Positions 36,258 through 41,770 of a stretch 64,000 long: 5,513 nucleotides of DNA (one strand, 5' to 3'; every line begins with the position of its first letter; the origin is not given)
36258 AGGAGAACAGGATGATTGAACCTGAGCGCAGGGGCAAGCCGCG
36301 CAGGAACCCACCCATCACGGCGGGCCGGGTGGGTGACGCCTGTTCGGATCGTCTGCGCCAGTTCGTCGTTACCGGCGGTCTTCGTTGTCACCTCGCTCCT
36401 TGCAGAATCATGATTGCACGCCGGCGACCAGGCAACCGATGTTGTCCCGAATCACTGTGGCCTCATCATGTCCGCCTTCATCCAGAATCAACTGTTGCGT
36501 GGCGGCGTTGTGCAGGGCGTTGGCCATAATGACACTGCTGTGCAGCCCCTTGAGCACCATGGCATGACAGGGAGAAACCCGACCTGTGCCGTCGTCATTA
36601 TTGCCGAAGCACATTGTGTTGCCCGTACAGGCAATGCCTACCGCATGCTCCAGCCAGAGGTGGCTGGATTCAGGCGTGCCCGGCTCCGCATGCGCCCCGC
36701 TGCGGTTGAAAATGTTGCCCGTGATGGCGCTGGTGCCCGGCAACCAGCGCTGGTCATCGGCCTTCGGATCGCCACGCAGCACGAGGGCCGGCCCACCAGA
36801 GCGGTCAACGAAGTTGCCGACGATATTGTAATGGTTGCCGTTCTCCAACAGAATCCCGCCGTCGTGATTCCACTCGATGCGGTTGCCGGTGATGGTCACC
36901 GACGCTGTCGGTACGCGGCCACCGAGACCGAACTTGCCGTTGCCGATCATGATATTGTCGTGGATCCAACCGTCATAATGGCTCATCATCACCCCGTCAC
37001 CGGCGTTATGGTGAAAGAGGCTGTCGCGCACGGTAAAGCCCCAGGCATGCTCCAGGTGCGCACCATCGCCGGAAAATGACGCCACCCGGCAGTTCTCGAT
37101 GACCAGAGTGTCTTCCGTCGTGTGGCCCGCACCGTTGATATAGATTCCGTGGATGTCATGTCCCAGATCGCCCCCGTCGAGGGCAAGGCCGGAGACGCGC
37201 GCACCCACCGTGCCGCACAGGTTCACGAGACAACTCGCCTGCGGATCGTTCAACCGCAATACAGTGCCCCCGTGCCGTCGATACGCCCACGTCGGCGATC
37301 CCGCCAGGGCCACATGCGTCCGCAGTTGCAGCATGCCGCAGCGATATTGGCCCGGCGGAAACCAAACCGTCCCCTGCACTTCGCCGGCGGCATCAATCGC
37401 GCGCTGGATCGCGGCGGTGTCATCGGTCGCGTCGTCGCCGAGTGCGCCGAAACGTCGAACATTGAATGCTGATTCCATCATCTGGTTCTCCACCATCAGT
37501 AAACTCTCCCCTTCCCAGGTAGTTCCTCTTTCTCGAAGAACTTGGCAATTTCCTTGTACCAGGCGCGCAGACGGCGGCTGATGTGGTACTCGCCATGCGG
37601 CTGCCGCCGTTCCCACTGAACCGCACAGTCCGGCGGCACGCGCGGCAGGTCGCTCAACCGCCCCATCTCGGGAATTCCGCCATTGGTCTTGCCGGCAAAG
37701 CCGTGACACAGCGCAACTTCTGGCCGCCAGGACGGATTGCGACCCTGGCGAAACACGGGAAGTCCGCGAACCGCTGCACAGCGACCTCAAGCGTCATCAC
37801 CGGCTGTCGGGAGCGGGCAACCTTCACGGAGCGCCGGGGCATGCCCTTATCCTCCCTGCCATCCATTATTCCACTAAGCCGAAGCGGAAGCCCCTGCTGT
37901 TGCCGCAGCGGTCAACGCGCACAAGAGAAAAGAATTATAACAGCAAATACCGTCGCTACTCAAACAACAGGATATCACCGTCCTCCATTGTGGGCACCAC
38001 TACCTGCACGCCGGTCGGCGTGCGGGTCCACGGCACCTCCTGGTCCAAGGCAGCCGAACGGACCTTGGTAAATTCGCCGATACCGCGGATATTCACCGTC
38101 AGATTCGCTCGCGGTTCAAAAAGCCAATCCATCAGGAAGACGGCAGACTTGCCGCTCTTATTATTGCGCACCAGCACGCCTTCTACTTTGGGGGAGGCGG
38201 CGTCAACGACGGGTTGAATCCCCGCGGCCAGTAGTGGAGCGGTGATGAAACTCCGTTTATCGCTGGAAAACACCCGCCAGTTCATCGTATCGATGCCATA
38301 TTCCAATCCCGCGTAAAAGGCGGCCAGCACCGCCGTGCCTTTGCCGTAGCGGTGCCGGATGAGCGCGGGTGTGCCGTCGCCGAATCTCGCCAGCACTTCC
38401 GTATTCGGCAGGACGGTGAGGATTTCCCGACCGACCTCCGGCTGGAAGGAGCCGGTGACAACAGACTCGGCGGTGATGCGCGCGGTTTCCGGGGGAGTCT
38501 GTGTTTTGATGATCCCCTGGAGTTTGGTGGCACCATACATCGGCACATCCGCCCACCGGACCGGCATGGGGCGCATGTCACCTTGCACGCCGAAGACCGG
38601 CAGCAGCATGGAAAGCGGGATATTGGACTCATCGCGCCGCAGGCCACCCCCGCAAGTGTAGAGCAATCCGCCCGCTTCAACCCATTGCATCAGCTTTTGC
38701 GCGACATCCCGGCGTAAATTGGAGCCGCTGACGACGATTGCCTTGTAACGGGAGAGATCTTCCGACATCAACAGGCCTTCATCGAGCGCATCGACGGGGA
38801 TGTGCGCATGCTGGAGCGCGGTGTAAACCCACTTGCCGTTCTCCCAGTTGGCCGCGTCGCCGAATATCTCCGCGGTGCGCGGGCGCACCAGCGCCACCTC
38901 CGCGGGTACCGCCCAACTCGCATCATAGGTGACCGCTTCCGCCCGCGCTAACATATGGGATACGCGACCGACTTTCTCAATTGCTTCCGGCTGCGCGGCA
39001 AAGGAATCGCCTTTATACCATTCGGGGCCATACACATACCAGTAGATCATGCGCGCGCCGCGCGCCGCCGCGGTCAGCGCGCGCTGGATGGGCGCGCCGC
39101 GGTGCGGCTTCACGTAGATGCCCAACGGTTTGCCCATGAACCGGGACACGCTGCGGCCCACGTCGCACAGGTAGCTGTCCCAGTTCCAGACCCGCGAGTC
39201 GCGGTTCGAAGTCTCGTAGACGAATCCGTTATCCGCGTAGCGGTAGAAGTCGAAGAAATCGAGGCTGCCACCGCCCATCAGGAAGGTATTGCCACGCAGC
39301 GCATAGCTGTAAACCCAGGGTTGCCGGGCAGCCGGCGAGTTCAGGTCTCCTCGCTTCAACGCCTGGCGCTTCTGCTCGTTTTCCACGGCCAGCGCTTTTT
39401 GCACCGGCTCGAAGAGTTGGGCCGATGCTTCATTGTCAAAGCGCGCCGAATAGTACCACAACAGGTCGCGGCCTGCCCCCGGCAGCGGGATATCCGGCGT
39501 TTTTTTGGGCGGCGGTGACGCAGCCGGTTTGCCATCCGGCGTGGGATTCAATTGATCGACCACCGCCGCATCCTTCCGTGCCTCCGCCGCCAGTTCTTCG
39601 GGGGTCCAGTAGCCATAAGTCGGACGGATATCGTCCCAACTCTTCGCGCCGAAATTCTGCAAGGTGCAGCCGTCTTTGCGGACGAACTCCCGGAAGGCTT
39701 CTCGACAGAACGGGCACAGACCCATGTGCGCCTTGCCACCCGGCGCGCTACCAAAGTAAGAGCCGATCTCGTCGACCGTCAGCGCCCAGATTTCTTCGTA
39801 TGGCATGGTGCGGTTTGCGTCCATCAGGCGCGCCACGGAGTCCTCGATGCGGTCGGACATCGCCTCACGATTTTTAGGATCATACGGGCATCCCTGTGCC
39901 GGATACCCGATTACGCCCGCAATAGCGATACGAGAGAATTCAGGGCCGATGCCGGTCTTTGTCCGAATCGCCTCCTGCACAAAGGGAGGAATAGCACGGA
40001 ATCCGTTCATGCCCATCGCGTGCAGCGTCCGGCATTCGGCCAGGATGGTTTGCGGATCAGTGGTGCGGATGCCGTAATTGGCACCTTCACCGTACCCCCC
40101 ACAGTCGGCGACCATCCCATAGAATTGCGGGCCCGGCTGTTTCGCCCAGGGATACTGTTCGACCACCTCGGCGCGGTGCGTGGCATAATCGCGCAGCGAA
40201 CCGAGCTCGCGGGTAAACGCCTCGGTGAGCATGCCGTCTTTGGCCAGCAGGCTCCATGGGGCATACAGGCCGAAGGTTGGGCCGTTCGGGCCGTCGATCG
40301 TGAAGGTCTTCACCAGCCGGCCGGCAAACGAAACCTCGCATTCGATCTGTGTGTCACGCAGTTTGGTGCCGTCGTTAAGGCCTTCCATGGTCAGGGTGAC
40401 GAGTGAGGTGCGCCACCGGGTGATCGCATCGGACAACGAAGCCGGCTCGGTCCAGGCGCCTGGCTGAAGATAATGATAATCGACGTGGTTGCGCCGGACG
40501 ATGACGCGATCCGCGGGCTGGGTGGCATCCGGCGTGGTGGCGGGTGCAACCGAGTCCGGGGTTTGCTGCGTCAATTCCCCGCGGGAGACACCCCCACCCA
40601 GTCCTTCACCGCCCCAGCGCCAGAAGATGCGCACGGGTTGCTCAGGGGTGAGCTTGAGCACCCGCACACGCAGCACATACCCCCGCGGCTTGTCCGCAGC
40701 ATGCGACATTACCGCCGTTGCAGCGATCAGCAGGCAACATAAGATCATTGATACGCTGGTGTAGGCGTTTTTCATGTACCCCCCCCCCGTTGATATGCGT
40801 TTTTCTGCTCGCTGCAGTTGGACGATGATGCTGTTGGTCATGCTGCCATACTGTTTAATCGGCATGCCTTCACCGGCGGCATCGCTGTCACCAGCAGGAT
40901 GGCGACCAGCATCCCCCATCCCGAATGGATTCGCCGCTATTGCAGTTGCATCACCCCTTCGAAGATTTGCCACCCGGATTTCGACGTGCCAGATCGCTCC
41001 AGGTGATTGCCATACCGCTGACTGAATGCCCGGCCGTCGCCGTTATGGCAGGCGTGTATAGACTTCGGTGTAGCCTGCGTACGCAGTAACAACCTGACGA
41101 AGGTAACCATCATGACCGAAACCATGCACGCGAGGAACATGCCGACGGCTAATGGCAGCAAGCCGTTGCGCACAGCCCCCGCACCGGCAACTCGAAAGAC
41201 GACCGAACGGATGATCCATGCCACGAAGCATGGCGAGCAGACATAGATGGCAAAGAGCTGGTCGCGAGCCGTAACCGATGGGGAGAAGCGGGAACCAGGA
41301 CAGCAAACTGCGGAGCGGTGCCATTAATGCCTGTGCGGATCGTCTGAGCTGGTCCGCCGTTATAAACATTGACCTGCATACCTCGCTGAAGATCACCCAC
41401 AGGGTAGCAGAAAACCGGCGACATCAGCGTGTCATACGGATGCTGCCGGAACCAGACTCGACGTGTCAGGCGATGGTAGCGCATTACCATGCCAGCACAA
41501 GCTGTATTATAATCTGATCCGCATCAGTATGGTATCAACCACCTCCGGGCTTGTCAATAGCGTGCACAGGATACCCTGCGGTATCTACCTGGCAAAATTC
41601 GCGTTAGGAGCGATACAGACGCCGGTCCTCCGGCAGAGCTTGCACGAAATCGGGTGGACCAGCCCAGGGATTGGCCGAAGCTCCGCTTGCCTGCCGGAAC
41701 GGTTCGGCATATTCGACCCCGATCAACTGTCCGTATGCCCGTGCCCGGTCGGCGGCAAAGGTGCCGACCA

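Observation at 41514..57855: A 14-bp palindrome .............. at seven intergenic sites defines a probable LacI-family regulon with stereotyped promoter-operator cassettes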

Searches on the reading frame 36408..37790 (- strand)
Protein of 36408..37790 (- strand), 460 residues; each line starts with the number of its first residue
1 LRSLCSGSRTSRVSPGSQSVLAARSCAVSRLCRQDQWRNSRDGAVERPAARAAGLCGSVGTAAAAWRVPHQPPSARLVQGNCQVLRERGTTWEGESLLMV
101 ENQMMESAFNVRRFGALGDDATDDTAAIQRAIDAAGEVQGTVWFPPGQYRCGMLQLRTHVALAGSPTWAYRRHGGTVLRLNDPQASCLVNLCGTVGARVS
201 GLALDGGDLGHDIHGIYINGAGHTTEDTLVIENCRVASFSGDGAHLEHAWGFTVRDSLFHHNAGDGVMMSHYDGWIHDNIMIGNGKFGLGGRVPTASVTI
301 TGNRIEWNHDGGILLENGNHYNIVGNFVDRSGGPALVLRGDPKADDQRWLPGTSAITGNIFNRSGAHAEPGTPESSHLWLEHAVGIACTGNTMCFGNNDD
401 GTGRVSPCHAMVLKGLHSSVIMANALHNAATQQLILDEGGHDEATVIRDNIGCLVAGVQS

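Call 28: search_protein_families(library=pfam, proteins=[window:36408-37790:-])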
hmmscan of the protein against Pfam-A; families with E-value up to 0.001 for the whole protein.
window:36408-37790:- (460 aa): 3 families
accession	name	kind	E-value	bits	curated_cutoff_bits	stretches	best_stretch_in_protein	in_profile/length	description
PF12708.12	Pect-lyase_RHGA_epim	-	6.7e-17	62.4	27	1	109-312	2-211/213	Rhamnogalacturonase A/epimerase, pectate lyase-like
PF13229.12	Beta_helix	-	2.1e-13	50.7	25.9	1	214-339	1-121/158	Right handed beta helix region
PF05048.19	NosD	-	1.1e-08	35.2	23.6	1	207-361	32-169/212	Periplasmic copper-binding protein (NosD)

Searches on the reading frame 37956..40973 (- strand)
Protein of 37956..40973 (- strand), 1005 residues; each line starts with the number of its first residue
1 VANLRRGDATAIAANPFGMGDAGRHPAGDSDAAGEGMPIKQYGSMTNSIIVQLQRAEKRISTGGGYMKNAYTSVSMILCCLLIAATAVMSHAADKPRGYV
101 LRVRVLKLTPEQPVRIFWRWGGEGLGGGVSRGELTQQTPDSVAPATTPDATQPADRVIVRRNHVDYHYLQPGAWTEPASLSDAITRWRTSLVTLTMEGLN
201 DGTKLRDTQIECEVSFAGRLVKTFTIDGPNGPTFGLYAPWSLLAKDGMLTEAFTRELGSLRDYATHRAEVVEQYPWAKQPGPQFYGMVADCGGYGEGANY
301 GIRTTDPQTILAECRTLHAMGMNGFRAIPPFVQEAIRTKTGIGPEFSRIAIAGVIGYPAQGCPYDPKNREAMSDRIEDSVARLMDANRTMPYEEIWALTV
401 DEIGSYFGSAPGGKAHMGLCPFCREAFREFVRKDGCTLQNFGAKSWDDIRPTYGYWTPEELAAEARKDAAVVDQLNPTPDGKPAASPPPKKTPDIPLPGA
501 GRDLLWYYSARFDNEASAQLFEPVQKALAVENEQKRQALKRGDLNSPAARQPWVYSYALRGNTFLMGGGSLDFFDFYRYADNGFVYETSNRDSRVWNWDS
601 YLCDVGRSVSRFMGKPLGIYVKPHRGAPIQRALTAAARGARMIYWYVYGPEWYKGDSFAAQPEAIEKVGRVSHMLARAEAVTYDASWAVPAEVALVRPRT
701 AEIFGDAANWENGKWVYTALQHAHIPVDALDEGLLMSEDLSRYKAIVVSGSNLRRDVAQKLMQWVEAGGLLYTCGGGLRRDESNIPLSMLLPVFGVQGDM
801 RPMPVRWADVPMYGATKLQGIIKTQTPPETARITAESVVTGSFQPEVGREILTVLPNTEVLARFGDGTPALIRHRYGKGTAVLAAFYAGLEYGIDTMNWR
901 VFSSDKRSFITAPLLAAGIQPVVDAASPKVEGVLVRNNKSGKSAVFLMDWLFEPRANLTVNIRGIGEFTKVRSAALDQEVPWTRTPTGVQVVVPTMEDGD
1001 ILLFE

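Call 4: search_protein_families(library=pfam, proteins=[window:37956-40973:-])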
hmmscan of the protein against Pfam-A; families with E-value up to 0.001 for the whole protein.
window:37956-40973:- (1005 aa): 1 family
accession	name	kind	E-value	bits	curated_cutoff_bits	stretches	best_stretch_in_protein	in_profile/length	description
PF08532.16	Glyco_hydro_42M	-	1.2e-06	28.6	25.8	1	717-885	36-185/207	Beta-galactosidase trimerisation domain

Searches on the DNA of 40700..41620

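Call 75: search_rna_families(source=window, start=40700, end=41620, threshold=evalue, max_evalue=1)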
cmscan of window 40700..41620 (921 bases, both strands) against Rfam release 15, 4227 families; matches with E-value up to 1: 0.
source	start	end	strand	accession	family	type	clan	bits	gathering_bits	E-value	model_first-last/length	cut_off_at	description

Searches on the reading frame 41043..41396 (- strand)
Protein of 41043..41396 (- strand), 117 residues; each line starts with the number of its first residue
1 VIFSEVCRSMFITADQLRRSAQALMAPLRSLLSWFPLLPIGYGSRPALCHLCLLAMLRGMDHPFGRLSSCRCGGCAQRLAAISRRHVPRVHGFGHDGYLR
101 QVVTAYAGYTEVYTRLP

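Call 28: search_protein_families(library=pfam, proteins=[window:41043-41396:-])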
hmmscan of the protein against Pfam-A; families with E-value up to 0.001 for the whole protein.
window:41043-41396:- (117 aa): 0 families
